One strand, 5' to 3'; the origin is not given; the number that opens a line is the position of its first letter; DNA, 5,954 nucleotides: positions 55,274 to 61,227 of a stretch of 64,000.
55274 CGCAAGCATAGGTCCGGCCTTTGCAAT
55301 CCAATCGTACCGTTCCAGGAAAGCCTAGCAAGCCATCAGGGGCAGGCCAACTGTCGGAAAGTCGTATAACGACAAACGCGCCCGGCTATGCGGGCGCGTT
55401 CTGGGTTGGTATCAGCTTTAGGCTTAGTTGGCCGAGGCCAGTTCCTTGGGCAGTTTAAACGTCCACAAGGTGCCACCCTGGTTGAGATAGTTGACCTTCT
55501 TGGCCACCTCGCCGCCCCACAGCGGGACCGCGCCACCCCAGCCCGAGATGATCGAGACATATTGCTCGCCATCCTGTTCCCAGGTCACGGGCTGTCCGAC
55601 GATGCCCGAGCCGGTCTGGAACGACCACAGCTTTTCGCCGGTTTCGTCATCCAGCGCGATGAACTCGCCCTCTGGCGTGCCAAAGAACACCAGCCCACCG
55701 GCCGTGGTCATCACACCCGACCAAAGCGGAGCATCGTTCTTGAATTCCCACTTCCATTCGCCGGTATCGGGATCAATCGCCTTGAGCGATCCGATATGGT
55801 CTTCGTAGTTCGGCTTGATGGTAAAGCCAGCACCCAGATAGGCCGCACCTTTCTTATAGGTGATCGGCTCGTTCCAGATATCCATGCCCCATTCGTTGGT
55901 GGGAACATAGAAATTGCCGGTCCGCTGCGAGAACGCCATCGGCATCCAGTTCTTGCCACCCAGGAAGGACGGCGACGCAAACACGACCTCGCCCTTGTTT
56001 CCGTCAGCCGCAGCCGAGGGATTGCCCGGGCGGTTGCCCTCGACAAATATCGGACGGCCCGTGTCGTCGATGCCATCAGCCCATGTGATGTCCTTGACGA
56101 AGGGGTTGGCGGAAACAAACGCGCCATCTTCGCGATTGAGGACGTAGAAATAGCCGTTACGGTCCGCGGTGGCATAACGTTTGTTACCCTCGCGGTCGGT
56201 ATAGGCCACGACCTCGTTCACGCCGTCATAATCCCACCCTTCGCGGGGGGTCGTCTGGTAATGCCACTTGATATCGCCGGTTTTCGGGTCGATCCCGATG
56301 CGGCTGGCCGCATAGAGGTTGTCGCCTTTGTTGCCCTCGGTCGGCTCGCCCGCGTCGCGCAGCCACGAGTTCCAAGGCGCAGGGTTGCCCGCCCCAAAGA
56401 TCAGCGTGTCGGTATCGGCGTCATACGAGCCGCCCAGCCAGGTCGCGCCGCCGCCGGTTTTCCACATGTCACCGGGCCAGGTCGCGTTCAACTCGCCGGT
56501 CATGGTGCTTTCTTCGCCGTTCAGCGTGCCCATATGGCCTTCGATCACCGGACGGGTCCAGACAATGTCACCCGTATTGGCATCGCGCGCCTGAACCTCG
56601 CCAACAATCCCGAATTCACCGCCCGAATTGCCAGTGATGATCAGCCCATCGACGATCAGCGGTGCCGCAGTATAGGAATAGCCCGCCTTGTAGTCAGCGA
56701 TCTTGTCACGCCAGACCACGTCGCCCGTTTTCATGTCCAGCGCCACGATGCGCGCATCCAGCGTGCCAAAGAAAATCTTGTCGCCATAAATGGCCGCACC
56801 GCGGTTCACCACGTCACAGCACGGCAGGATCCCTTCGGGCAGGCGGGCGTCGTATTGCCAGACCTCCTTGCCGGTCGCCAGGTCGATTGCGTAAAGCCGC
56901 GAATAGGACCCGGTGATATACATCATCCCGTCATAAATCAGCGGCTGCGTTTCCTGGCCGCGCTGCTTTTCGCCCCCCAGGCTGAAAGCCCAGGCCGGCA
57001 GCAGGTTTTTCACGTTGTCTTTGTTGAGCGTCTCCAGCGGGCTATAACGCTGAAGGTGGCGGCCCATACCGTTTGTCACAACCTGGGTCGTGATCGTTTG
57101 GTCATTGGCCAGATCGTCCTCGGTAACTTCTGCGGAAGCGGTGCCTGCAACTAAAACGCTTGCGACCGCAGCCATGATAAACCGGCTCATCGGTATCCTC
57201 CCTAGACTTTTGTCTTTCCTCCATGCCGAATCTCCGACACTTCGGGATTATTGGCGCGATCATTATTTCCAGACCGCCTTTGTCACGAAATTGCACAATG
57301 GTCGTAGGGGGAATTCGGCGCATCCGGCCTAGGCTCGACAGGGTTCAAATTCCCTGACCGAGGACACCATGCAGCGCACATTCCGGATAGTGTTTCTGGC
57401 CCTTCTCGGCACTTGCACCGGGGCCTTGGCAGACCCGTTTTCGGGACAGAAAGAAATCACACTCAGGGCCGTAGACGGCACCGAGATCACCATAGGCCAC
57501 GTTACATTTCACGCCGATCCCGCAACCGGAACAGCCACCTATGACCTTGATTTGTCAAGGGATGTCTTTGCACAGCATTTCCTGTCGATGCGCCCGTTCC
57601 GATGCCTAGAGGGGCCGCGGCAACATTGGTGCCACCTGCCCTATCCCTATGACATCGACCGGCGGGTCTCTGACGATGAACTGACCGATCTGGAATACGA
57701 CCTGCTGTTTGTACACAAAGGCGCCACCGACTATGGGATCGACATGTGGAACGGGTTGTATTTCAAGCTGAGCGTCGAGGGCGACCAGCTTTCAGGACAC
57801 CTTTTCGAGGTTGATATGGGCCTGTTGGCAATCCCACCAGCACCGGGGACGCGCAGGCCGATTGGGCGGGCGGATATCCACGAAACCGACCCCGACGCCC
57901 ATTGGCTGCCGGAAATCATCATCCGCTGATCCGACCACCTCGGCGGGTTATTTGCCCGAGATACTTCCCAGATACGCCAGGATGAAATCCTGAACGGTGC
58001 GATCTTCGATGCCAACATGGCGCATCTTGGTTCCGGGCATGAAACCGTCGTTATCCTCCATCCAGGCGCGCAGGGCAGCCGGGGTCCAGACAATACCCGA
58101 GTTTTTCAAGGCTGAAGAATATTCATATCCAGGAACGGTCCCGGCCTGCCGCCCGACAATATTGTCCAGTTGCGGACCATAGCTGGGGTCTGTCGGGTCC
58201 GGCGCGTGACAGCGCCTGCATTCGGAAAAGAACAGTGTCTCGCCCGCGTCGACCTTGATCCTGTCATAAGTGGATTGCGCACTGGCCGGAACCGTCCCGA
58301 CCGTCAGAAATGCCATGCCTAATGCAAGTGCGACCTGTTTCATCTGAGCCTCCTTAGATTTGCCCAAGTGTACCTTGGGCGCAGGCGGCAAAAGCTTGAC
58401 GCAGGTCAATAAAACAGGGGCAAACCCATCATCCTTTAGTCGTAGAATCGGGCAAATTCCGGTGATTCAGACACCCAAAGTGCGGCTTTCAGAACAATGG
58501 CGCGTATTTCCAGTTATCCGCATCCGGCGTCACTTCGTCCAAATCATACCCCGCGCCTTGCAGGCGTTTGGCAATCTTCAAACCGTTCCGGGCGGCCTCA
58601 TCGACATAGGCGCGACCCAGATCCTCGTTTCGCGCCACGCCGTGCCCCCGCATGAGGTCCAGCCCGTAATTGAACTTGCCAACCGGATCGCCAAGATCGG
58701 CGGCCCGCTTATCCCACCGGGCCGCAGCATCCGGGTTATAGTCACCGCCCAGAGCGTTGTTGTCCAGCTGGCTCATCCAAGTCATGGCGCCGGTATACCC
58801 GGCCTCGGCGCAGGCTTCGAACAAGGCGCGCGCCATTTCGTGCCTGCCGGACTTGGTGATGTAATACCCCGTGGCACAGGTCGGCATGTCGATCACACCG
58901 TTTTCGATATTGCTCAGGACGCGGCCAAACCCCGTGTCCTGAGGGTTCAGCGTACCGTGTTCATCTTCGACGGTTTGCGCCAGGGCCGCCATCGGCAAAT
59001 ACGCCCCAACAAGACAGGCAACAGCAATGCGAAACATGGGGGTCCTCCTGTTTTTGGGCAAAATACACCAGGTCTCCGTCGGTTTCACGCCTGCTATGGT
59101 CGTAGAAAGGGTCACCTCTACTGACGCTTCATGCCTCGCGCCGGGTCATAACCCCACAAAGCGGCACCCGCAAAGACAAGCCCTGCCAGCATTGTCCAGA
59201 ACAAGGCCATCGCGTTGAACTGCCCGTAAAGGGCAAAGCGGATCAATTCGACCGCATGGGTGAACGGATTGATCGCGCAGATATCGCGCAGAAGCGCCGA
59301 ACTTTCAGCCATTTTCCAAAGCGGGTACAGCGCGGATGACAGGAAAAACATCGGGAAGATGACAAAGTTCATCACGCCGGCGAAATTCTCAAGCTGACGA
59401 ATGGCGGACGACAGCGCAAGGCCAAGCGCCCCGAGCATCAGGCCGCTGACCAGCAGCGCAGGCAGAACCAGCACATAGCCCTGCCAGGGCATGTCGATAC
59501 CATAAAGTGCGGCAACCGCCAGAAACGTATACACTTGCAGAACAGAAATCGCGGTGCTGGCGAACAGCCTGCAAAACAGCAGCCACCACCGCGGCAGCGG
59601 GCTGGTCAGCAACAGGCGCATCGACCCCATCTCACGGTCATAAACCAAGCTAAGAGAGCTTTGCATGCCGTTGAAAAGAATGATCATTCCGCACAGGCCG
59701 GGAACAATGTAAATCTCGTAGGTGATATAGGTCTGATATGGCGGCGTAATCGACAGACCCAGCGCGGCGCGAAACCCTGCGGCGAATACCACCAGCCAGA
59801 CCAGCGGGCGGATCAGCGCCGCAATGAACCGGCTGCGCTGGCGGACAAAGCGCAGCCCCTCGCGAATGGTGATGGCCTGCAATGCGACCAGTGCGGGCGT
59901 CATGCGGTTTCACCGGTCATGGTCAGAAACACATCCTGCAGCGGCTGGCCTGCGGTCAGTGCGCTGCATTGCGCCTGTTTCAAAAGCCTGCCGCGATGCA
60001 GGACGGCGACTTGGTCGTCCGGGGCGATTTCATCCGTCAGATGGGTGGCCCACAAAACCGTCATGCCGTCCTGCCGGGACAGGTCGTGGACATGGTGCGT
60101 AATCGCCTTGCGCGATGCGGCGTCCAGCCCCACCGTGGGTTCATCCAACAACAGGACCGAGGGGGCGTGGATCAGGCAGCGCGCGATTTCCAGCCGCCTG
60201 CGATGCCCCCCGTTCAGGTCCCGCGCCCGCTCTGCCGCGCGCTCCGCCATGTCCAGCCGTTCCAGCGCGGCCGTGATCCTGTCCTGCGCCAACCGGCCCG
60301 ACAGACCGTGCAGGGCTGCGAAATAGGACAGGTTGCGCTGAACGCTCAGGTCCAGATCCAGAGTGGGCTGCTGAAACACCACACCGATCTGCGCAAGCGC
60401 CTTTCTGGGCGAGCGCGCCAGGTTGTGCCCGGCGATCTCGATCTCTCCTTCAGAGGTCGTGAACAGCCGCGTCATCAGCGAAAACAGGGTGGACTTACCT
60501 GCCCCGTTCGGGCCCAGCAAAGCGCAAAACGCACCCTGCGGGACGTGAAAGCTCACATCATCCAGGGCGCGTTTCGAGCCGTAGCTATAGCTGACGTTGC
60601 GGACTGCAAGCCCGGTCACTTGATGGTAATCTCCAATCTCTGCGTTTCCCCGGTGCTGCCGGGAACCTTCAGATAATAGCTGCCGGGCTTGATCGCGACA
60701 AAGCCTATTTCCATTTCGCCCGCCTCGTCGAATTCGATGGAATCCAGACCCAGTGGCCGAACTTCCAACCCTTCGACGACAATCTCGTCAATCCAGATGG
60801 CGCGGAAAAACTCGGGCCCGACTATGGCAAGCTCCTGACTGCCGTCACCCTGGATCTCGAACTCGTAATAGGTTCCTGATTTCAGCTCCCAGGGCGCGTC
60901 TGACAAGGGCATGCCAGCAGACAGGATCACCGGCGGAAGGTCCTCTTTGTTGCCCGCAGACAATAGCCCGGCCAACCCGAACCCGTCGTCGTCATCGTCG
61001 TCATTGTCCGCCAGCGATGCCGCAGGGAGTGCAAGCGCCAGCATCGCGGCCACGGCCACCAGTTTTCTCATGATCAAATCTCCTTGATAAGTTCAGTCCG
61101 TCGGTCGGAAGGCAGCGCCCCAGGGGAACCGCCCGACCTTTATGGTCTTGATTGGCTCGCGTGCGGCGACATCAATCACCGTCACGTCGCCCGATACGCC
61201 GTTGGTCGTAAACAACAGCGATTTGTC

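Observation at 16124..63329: Candidate regulon: a 12-bp box links pqqA, the PQQ dehydrogenase, cytochrome c and the Sel1 gene across 40 kb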

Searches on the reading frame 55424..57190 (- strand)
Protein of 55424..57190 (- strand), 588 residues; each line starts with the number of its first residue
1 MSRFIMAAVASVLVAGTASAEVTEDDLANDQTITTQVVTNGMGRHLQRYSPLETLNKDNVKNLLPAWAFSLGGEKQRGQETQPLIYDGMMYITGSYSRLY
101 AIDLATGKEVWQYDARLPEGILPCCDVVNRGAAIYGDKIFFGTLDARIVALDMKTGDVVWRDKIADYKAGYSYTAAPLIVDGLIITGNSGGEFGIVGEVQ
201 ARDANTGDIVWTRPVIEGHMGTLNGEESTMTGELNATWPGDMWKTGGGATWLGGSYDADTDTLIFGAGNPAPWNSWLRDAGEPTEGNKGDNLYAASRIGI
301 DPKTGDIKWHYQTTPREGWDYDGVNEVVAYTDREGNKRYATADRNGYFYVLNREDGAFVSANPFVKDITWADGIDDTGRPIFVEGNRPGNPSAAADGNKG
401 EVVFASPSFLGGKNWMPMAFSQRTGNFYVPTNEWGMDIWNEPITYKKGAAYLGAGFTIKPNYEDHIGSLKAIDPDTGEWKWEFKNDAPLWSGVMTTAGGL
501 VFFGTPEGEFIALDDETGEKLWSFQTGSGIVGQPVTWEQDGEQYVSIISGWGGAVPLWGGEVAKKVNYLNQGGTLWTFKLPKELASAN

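Call 9: search_protein_families(library=pfam, proteins=[window:55424-57190:-])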
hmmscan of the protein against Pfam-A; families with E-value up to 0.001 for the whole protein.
window:55424-57190:- (588 aa): 3 families
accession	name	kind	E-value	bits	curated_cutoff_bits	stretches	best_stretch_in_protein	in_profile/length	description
PF01011.28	PQQ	-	9.2e-55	186.9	26.7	2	44-357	8-333/595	Glucose/ethanol/alcohol dehydrogenase, beta-propeller domain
PF13360.13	PQQ_2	-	1.2e-30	107.4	27.6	2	80-221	66-202/233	Outer membrane protein assembly factor BamB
PF13570.13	Beta-prop_ACSF4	-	8.5e-19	68.6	133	2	467-540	155-226/329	Beta-alanine-activating enzyme, beta-propeller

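Call 15: find_related_loci(query=window:55424-57190:-, collection=genome_contigs, flank=6000)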
Query window:55424-57190:- (588 aa) in genome_contigs; peptide patterns used: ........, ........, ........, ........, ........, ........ (x = any residue, [..] = any of these).
600 stretches matched a pattern (row limit reached: there are more); 594 encode a relative of the query (tblastn E <= 1e-3); the best 80 are kept; 80 distinct loci.
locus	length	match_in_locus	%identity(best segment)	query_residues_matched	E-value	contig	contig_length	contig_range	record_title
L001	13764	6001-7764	94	1-588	0e+0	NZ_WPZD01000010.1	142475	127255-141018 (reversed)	Ruegeria sp. HKCCD7239 NODE_10, whole genome shotgun sequence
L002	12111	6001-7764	88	1-588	0e+0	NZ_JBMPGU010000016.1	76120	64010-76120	Thalassococcus sp. BH17M4-6 Scaffold16, whole genome shotgun sequence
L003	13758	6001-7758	88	1-586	0e+0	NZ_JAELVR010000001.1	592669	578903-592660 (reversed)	Sedimentitalea arenosa strain CAU 1593 contig1, whole genome shotgun sequence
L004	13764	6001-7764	86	1-588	0e+0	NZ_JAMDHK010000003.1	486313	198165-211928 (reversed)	Salipiger pentaromativorans strain P9 scaffold3_size486313, whole genome shotgun sequence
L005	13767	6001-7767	88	1-588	0e+0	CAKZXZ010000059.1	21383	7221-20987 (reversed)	MAG TPA_asm: uncultured Rhodobacteraceae bacterium isolate SRR3401481_bin.56_CONCOCT_v1.1_MAG genome assembly, contig: E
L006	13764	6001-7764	88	1-588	0e+0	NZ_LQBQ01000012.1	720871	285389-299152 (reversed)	Ruegeria marisrubri strain ZGT118 contig_2, whole genome shotgun sequence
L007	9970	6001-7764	87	1-588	0e+0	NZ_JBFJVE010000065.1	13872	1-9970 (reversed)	MAG: Shimia sp. isolate Mix_sand19.2022.05.D.8 k141_3054268_length_13872_cov_11.7385, whole genome shotgun sequence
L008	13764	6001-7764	88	1-588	0e+0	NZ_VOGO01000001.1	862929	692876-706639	Phaeobacter marinintestinus strain UB-M7 UB-M7_scaffold1, whole genome shotgun sequence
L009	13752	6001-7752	86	1-584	0e+0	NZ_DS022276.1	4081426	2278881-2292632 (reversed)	Salipiger bermudensis HTCC2601 scf_1100011001366, whole genome shotgun sequence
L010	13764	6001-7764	88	1-588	0e+0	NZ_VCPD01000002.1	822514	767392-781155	Ruegeria sediminis strain CAU 1488 contig2, whole genome shotgun sequence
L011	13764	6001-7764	86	1-588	0e+0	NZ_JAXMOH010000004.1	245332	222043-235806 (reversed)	MAG: Thalassovita sp. isolate EC_MBin.47 ECX_116CoAssmbCtg, whole genome shotgun sequence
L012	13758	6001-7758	86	1-586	0e+0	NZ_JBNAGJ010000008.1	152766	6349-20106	Thalassovita sp. S70 Scaffold8, whole genome shotgun sequence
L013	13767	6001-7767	87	1-588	0e+0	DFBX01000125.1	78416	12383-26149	MAG TPA_asm: Rhodobacteraceae bacterium UBA3069 UBA3069_contig_754, whole genome shotgun sequence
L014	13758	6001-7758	87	1-588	0e+0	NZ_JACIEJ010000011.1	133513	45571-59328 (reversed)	Sagittula marina strain DSM 102235 Ga0373267_11, whole genome shotgun sequence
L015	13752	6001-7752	88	1-586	0e+0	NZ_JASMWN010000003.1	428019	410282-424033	Sedimentitalea todarodis strain KHS03 NODE_3_length_428019_cov_35.034282, whole genome shotgun sequence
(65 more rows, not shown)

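Call 28: search_protein_families(library=ncbifam, proteins=[window:55424-57190:-], max_evalue=0.00001)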
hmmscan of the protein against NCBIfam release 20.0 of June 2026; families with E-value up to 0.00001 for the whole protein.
window:55424-57190:- (588 aa): 8 families
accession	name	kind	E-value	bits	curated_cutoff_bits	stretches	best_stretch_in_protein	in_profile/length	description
TIGR03075.1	PQQ_enz_alc_DH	subfamily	3.4e-230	765.2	480.05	1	19-553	3-530/530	PQQ-dependent dehydrogenase, methanol/ethanol family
TIGR04528.1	acido_non_PQQ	subfamily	3e-98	329.7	650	1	47-549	16-484/493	acido-empty-quinoprotein group A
TIGR03074.1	PQQ_membr_DH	subfamily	3.9e-36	124.2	832.65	2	21-358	141-500/783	membrane-bound PQQ-dependent dehydrogenase, glucose/quinate/shikimate family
TIGR03300.1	assembly_YfgL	equivalog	6.1e-33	114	285.2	2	63-212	40-170/377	outer membrane protein assembly factor BamB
NF008351.0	PRK11138.1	equivalog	4.6e-23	81.4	423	2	79-214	61-187/394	outer membrane protein assembly factor BamB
NF053615.1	SerThrKinAfsKStmc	equivalog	1.5e-13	50.3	1300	1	78-211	565-688/809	protein serine/threonine kinase AfsK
NF041516.1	PA2928_fam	subfamily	9.2e-11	41.7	70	0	139-169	62-91/376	PA2928 family protein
NF050114.1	Rv3212_fam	equivalog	1.2e-07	31.3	150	0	168-212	59-96/393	Rv3212 family protein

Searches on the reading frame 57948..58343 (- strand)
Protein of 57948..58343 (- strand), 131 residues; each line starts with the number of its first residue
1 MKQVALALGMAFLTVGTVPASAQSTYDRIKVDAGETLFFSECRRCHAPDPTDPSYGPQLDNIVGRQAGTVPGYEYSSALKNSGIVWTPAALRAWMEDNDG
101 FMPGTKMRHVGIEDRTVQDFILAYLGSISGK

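Call 9: search_protein_families(library=pfam, proteins=[window:57948-58343:-])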
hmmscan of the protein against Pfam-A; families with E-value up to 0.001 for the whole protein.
window:57948-58343:- (131 aa): 1 family
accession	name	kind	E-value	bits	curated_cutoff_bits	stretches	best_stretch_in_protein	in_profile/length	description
PF00034.26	Cytochrom_C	-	6.9e-05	24.5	21.3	1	31-114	1-76/90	Cytochrome c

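Call 28: search_protein_families(library=ncbifam, proteins=[window:57948-58343:-], max_evalue=0.00001)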
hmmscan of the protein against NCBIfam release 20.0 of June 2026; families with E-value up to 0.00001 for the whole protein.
window:57948-58343:- (131 aa): 1 family
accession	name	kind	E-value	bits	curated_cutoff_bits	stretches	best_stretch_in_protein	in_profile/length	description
NF043008.1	Cyt550_Brdyrhiz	equivalog_domain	2.8e-20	72.8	240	1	12-127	8-123/131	cytochrome c-550 CycA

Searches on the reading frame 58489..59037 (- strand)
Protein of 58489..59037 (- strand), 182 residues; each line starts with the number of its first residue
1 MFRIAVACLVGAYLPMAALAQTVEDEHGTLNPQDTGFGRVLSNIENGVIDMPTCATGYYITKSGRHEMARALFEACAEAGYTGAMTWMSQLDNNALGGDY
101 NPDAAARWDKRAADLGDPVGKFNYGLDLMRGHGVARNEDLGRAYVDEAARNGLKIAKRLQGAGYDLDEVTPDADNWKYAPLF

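Call 9: search_protein_families(library=pfam, proteins=[window:58489-59037:-])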
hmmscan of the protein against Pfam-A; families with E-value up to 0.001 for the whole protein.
window:58489-59037:- (182 aa): 0 families

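Call 28: search_protein_families(library=ncbifam, proteins=[window:58489-59037:-], max_evalue=0.00001)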
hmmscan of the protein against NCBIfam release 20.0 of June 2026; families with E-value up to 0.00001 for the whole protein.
window:58489-59037:- (182 aa): 0 families

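Call 60: search_protein_families(library=pfam, proteins=[window:58489-59037:-], max_evalue=1)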
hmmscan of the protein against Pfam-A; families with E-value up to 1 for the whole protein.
window:58489-59037:- (182 aa): 1 family
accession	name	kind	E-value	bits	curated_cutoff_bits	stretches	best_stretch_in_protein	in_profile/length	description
PF08238.18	Sel1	-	0.0044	18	30.7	1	122-152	5-35/36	Sel1 repeat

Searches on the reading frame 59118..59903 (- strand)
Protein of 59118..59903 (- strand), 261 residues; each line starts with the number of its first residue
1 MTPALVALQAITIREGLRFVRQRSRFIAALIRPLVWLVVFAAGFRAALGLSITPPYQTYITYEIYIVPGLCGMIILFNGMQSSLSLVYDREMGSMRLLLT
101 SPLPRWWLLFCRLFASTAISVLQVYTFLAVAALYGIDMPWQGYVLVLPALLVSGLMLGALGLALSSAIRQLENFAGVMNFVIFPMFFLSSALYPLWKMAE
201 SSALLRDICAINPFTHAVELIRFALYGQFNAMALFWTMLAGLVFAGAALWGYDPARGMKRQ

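Call 9: search_protein_families(library=pfam, proteins=[window:59118-59903:-])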
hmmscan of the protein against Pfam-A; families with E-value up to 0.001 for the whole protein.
window:59118-59903:- (261 aa): 3 families
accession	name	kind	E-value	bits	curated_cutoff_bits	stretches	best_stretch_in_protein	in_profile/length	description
PF01061.29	ABC2_membrane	-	5.8e-31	108.1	26.9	1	8-225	3-210/211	ABC-2 type transporter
PF12698.13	ABC2_membrane_3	-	5.5e-16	59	31.6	1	50-249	148-346/347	ABC-2 family transporter protein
PF12679.13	ABC2_membrane_2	-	6.4e-10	39.2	27.2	1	78-240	82-265/283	ABC-2 family transporter protein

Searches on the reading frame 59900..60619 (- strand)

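Call 9: search_protein_families(library=pfam, proteins=[window:59900-60619:-])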
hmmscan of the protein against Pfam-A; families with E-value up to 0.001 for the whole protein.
window:59900-60619:- (239 aa): 3 families
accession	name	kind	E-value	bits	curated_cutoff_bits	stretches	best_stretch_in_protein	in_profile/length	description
PF00005.33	ABC_tran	-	1.4e-33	116.8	25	1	19-162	1-136/137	ABC transporter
PF13304.12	AAA_21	-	1.7e-06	28.8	27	0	33-55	3-25/304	AAA domain, putative AbiEii toxin, Type IV TA system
PF13555.12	AAA_29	-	0.00051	20.2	27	0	22-56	15-49/61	P-loop containing region of AAA domain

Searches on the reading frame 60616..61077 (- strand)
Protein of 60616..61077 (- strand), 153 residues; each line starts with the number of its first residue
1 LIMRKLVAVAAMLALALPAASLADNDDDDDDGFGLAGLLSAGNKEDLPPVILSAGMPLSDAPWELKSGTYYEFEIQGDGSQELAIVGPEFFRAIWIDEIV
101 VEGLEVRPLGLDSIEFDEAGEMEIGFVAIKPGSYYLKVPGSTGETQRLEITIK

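Call 9: search_protein_families(library=pfam, proteins=[window:60616-61077:-])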
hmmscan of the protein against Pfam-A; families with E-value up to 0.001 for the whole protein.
window:60616-61077:- (153 aa): 0 families

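Call 28: search_protein_families(library=ncbifam, proteins=[window:60616-61077:-], max_evalue=0.00001)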
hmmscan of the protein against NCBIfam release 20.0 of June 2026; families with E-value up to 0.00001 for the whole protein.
window:60616-61077:- (153 aa): 0 families

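Call 60: search_protein_families(library=pfam, proteins=[window:60616-61077:-], max_evalue=1)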
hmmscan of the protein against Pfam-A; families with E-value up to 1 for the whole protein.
window:60616-61077:- (153 aa): 1 family
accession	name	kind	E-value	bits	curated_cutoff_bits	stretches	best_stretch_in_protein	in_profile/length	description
PF07556.16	DUF1538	-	0.026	14.3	22.6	1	7-42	165-200/211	Protein of unknown function (DUF1538)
